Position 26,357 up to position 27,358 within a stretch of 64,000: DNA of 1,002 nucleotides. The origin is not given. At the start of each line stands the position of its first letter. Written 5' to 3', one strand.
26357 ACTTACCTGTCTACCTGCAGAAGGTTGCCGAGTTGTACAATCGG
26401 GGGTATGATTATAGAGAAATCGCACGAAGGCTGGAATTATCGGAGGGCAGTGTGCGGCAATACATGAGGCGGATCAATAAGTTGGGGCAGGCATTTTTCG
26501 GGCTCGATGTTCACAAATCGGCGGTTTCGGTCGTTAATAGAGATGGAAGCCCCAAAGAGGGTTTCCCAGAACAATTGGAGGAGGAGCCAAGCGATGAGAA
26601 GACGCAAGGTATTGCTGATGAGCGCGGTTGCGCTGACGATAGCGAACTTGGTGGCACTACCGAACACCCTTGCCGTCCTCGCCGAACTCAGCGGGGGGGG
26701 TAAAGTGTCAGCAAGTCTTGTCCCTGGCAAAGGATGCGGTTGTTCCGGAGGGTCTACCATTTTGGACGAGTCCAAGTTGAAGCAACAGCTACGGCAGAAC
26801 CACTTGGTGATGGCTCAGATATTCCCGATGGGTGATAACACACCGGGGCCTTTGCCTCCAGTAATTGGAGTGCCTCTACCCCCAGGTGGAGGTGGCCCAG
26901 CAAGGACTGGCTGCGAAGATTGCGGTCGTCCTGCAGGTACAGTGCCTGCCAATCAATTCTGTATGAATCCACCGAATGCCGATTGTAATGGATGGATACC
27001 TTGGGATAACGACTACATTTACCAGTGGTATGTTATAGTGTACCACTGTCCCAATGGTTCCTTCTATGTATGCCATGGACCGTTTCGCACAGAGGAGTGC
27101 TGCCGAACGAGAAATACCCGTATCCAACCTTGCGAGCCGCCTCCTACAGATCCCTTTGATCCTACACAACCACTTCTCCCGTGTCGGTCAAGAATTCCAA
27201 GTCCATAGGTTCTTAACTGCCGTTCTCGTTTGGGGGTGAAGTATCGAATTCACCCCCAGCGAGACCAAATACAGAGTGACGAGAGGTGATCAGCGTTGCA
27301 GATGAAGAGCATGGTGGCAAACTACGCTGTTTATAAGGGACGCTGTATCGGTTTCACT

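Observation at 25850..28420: AT-richer 2.6-kb islet: ECF-like sigma factor, Cys/Pro-rich exported protein, Cys-rich pseudopilin and a 4-TM protein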

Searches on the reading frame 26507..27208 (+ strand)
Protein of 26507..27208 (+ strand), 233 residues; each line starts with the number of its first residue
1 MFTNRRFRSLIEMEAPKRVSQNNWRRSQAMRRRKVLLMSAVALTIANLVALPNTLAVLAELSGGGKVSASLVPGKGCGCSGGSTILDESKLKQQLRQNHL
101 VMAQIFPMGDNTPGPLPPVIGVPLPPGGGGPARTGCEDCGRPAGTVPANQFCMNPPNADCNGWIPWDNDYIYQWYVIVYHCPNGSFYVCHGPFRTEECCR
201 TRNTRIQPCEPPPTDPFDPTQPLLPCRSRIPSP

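Call 3: search_protein_families(library=pfam, proteins=[window:26507-27208:+], max_evalue=1)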
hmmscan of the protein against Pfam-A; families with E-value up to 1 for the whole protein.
window:26507-27208:+ (233 aa): 0 families

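Call 4: search_protein_families(library=ncbifam, proteins=[window:26507-27208:+], max_evalue=1)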
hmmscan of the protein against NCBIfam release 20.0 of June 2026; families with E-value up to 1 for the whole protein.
window:26507-27208:+ (233 aa): 2 families
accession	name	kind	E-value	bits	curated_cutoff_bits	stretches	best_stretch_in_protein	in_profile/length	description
NF050025.1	SulfAcetaldRedSarD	equivalog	0.21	10.4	700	1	79-129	94-142/385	sulfoacetaldehyde reductase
NF011520.0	PRK14959.1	equivalog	0.25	9.8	798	1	37-168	346-438/624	DNA polymerase III subunits gamma and tau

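Call 10: find_homologous_proteins(query=window:26594-27208:+, max_evalue=0.01)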
Query window:26594-27208:+ (204 aa): 1 proteins with E <= 0.01 among 1021 candidates.
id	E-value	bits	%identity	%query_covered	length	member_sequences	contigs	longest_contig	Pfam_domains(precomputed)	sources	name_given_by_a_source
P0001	4.6e-75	270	69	71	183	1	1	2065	-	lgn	-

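Call 12: find_encoding_contigs(protein=P0001, flank=10000)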
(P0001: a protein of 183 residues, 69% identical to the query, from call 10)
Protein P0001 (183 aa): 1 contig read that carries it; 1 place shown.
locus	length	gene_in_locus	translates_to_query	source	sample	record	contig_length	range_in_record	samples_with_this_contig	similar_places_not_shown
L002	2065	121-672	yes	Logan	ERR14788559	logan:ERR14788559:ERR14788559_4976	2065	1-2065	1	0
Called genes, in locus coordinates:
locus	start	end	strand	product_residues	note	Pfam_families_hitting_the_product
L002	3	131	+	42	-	?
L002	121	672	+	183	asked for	-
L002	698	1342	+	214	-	PF07963:N_methyl (weak)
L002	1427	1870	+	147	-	-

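Call 19: find_related_loci(query=A1, collection=genome_contigs, flank=10000)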
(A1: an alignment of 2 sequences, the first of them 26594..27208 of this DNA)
Query A1 (204 aa) in genome_contigs; peptide patterns used: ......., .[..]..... (x = any residue, [..] = any of these).
101 stretches matched a pattern, but none encodes a relative of the query by tblastn (E <= 1e-3).

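Call 20: find_related_loci(query=A1, collection=metagenome_contigs, flank=10000)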
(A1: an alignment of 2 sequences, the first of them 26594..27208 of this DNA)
Query A1 (204 aa) in metagenome_contigs; peptide patterns used: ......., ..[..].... (x = any residue, [..] = any of these).
157 stretches matched a pattern, but none encodes a relative of the query by tblastn (E <= 1e-3).

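Call 38: search_protein_representatives(alignment_id=A1)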
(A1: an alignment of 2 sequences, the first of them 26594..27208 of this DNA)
Query: 2 sequences, 223 profile positions. Proteins with E-value up to 0.001 (for the whole library): 19; up to 1e-10: 7; up to 1e-30: 2. The best 19 are listed.
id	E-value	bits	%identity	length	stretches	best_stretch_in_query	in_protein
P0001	2.6e-120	416.3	-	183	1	38-223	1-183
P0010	1.4e-40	155.6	-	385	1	45-205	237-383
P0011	9.2e-24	100.6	-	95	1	38-137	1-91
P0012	8.1e-17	77.9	-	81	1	2-63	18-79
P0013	7.8e-15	71.4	-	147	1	95-204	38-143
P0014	1.1e-14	70.9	-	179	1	1-123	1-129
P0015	1.6e-12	63.8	-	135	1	38-97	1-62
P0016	4.3e-10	55.9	-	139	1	38-81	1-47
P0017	1.3e-09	54.3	-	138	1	7-101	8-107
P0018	1.7e-08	50.7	-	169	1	1-66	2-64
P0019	5.4e-08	49.0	-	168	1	1-190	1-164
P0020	1.6e-06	44.2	-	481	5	113-151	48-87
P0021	2.3e-06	43.6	-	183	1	38-191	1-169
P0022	3.4e-06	43.1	-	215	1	2-101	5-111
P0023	9.3e-06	41.7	-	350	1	33-74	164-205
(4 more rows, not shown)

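Call 53: find_homologous_proteins(query=A6, max_evalue=0.001)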
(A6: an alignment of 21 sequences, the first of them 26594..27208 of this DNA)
Query A6 (21 sequences) (204 aa, profile of the alignment): 7 proteins with E <= 0.001 among 8000 candidates.
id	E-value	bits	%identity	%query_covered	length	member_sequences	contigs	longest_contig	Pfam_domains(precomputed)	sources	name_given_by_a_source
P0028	2.6e-54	202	48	36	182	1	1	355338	-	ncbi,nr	ncbi:MAG: hypothetical protein KatS3mg016_0767 [Fimbriimonadales bacterium]|nr:MAG: hypothetical pro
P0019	1.2e-44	171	31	93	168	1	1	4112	-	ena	-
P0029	7.7e-39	152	31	86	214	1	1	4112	-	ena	-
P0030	9.1e-34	135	42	33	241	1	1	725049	-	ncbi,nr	ncbi:MAG: hypothetical protein KatS3mg019_0123 [Fimbriimonadales bacterium]|nr:MAG: hypothetical pro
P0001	4.0e-31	127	69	71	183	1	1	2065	-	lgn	-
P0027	6.7e-22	97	52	26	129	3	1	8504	-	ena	-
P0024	6.5e-11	61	85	16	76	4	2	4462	-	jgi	jgi:hypothetical protein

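Call 64: predict_structure(alignment_id=A7)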
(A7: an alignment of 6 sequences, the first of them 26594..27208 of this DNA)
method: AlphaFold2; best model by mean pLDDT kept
length: 204 residues; sequences in the alignment: 6
mean_pLDDT: 36.8   pTM: 0.25
mean pLDDT of the five models: 36.8, 36.8, 32.5, 32.4, 29.7
residues with pLDDT >= 90: 0; 70-90: 0; 50-70: 10; < 50: 194
segments of 3 or more residues with pLDDT < 50: 1-144, 151-157, 161-184, 187-204
pLDDT, mean of each block of 10 residues (from residue 1): 42 38 35 30 26 30 32 26 29 27 34 46 39 38 50 48 39 39 48 44 31
secondary structure, 60 per line:
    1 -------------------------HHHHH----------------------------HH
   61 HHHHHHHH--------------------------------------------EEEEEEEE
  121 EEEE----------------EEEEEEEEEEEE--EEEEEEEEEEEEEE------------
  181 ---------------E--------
elements in order: H26-30 H59-68 E113-124 E141-152 E155-168

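Call 78: search_protein_families(library=padloc, proteins=[window:26594-27208:+], max_evalue=0.1)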
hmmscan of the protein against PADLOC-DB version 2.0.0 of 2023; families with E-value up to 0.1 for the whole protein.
window:26594-27208:+ (204 aa): 0 families

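Call 85: search_protein_families(library=pfam, alignment_id=A6, max_evalue=0.1)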
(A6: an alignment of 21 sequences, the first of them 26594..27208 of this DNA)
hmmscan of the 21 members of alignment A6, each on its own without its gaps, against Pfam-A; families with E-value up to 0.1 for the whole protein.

A. member 1, window:26594-27208:+ (204 aa): 0 families

B. families by the number of members that match (of 21 scanned): 2 families
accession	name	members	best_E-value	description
PF15836.10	SSTK-IP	1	0.029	SSTK-interacting protein, TSSK6-activating co-chaperone protein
PF18608.7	XAF1_C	1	0.057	XIAP-associated factor 1 C-terminal domain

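Call 86: search_solved_structures(query=A6, max_evalue=1)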
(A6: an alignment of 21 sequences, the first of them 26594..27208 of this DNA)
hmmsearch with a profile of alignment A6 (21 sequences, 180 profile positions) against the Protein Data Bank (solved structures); distinct sequences matched with E-value up to 1: 1.
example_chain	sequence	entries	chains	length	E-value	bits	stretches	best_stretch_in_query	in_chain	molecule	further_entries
7qep_D7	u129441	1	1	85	0.3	14.6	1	125-164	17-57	40S RIBOSOMAL PROTEIN S27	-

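Call 94: find_encoding_contigs(protein=P0030, flank=10000, max_places=3)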
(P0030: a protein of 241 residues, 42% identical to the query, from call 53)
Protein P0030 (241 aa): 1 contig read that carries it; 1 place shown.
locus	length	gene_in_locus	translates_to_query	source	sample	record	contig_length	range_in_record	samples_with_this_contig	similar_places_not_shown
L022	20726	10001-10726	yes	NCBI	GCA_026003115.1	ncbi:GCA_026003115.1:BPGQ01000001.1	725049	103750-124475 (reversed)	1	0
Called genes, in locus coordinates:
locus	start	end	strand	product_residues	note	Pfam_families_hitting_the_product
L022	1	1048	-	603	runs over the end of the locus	PF02771:Acyl-CoA_dh_N, PF02770:Acyl-CoA_dh_M, PF00441:Acyl-CoA_dh_1, PF08028:Acyl-CoA_dh_2, PF22924:ACOX_C_alpha1, PF21263:Acyl-CoA-dh_C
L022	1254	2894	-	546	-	PF00370:FGGY_N, PF02782:FGGY_C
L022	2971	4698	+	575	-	PF00999:Na_H_Exchanger, PF02254:TrkA_N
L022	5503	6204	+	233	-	-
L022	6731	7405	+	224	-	-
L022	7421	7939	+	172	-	-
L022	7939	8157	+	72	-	-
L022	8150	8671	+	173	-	-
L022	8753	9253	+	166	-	-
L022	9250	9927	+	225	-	-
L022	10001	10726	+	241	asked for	-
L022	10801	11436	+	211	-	-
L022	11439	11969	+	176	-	-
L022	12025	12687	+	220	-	-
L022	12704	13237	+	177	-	-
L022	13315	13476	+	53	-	-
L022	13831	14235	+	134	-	PF13646:HEAT_2, PF02985:HEAT (faint)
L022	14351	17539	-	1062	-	PF07676:PD40, PF26549:Tricorn_N, PF26550:Tricorn_2nd, PF26549:Tricorn_N (weak), PF26550:Tricorn_2nd, PF07676:PD40, PF14684:Tricorn_C1, PF03572:Peptidase_S41, +4 more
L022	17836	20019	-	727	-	-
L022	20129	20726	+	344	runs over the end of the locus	PF08240:ADH_N, PF00107:ADH_zinc_N, PF13602:ADH_zinc_N_2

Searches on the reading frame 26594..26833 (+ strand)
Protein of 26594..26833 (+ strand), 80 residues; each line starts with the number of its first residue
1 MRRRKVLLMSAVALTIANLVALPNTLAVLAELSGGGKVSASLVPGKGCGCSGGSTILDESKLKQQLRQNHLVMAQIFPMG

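Call 42: find_related_loci(query=A5, collection=genome_contigs, flank=10000)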
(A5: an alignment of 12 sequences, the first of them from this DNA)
Query A5 (80 aa) in genome_contigs; peptide patterns used: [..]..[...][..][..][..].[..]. (x = any residue, [..] = any of these).
23 stretches matched a pattern; 11 encode a relative of the query (tblastn E <= 1e-3); 11 distinct loci.
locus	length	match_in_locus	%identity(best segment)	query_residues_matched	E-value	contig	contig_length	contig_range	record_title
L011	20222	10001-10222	48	2-75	5e-17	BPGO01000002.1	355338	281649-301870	MAG: Fimbriimonadales bacterium KatS3mg016 DNA, contig_1813, whole genome shotgun sequence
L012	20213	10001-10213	52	1-69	1e-15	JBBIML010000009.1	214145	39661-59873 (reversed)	MAG: Armatimonadota bacterium isolate ETS170220_bin_231 NODE_21_length_214145_cov_3.66404, whole genome shotgun sequence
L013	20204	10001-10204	44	4-69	9e-13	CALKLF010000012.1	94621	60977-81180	MAG: uncultured Fimbriimonadales bacterium isolate R1_Bin_Bin_75_sub_1 genome assembly, contig: c_000000116394, whole ge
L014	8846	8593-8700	69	1-36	3e-12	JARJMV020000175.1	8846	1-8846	MAG: bacterium isolate MAG_7 k141_108763, whole genome shotgun sequence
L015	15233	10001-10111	62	1-37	2e-11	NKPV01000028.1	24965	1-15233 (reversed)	MAG: Armatimonadetes bacterium JP3_11 k99_41623, whole genome shotgun sequence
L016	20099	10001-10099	82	1-33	3e-11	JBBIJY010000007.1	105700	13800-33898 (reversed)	MAG: Armatimonadota bacterium isolate PFS170222_bin_173 NODE_171_length_105700_cov_14.879133, whole genome shotgun seque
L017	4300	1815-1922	67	1-36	5e-11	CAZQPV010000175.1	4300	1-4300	MAG TPA_asm: uncultured Fimbriimonadales bacterium isolate binchicken_co30_141 genome assembly, contig: NODE_10600_lengt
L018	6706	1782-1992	69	1-75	5e-13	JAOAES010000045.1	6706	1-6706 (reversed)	MAG: Fimbriimonadales bacterium isolate SKW266 k141_346499, whole genome shotgun sequence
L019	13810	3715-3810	72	1-32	6e-10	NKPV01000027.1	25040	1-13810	MAG: Armatimonadetes bacterium JP3_11 k99_97705, whole genome shotgun sequence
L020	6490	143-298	48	4-54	2e-9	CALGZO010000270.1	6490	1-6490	MAG: uncultured Fimbriimonadales bacterium isolate R1_Bin_MAXBIN__010_1 genome assembly, contig: c_000000771398, whole g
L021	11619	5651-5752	59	2-35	5e-9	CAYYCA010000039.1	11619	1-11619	MAG TPA_asm: uncultured Fimbriimonadales bacterium isolate binchicken_co170_10 genome assembly, contig: NODE_1704_length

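Call 100: find_related_loci(query=A5, collection=viral_contigs, flank=8000)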
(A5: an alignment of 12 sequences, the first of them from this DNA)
Query A5 (80 aa) in viral_contigs; peptide patterns used: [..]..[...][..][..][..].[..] (x = any residue, [..] = any of these).
23 stretches matched a pattern, but none encodes a relative of the query by tblastn (E <= 1e-3).
